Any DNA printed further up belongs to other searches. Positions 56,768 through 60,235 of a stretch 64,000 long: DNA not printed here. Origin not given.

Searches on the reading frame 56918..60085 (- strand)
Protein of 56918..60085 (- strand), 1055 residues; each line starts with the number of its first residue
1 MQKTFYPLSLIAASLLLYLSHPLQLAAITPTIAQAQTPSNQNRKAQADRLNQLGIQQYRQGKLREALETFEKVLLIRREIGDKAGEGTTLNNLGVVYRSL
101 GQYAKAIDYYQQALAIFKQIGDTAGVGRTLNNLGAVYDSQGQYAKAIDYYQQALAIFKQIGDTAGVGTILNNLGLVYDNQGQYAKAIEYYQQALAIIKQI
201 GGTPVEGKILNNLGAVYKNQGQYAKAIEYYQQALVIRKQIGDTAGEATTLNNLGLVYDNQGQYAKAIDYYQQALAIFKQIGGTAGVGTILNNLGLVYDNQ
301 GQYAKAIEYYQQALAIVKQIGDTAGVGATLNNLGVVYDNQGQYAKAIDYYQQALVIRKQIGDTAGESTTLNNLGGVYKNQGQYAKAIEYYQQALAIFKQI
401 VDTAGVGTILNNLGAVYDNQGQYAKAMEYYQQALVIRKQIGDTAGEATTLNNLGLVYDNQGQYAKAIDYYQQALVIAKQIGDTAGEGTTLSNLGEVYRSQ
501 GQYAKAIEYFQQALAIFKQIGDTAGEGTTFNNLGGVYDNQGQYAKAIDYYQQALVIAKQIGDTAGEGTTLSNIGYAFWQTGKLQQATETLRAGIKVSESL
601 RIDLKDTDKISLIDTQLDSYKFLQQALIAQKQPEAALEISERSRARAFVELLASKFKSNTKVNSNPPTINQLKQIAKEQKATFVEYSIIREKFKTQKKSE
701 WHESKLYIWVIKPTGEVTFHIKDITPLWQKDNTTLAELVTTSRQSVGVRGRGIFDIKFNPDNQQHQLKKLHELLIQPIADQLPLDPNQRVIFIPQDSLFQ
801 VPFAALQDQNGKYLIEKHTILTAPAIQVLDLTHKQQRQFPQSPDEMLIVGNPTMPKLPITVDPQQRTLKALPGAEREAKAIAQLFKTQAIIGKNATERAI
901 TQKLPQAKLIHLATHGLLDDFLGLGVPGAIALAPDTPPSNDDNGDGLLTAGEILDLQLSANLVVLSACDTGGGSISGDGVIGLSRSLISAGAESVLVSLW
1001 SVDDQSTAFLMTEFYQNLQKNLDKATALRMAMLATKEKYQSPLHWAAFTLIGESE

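Call 60: search_protein_families(library=pfam, proteins=[window:56918-60085:-], max_evalue=0.00001)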
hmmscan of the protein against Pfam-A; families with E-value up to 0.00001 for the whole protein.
window:56918-60085:- (1055 aa): 32 families (the best 25 are shown)
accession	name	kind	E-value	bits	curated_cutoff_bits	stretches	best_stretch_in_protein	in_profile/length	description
PF13424.12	TPR_12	-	2.1e-133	435.2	30.1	7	447-519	3-77/77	Tetratricopeptide repeat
PF00515.34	TPR_1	-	2.6e-117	378.8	27.8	12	89-116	3-30/34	Tetratricopeptide repeat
PF13374.12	TPR_10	-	6.7e-110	356.8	27.5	11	408-439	3-34/42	Tetratricopeptide repeat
PF07719.23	TPR_2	-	2.1e-106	339.9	27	11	248-278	2-32/34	Tetratricopeptide repeat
PF13176.12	TPR_7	-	6.2e-97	310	27.9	7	489-516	1-28/36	Tetratricopeptide repeat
PF13181.12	TPR_8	-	3.9e-78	251.5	25.7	2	169-196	3-30/34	Tetratricopeptide repeat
PF12770.12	CHAT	-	6.8e-71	239.5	24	1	766-1053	3-289/289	CHAT domain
PF13428.12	TPR_14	-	7.7e-45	147.1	23.5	0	493-518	7-32/44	Tetratricopeptide repeat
PF13432.12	TPR_16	-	1.2e-42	144.3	32.7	1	253-316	3-60/65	Tetratricopeptide repeat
PF04212.24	MIT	-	1.6e-42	143.8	30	0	247-280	4-37/66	MIT (microtubule interacting and transport) domain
PF17874.7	TPR_MalT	-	4.2e-39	135.2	45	6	174-321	8-156/336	MalT-like TPR region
PF14938.12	SNAP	-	2.8e-35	122.6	25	4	41-193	28-181/282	Soluble NSF attachment protein, SNAP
PF13431.12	TPR_17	-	3.8e-35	117.6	24.4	0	208-228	14-34/34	Tetratricopeptide repeat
PF13174.12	TPR_6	-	7.4e-33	111.4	26.3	0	492-516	5-29/33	Tetratricopeptide repeat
PF24885.1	TPR_NPHP3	-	9.6e-32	110.7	100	1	211-319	103-215/239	Nephrocystin-3 TPR domain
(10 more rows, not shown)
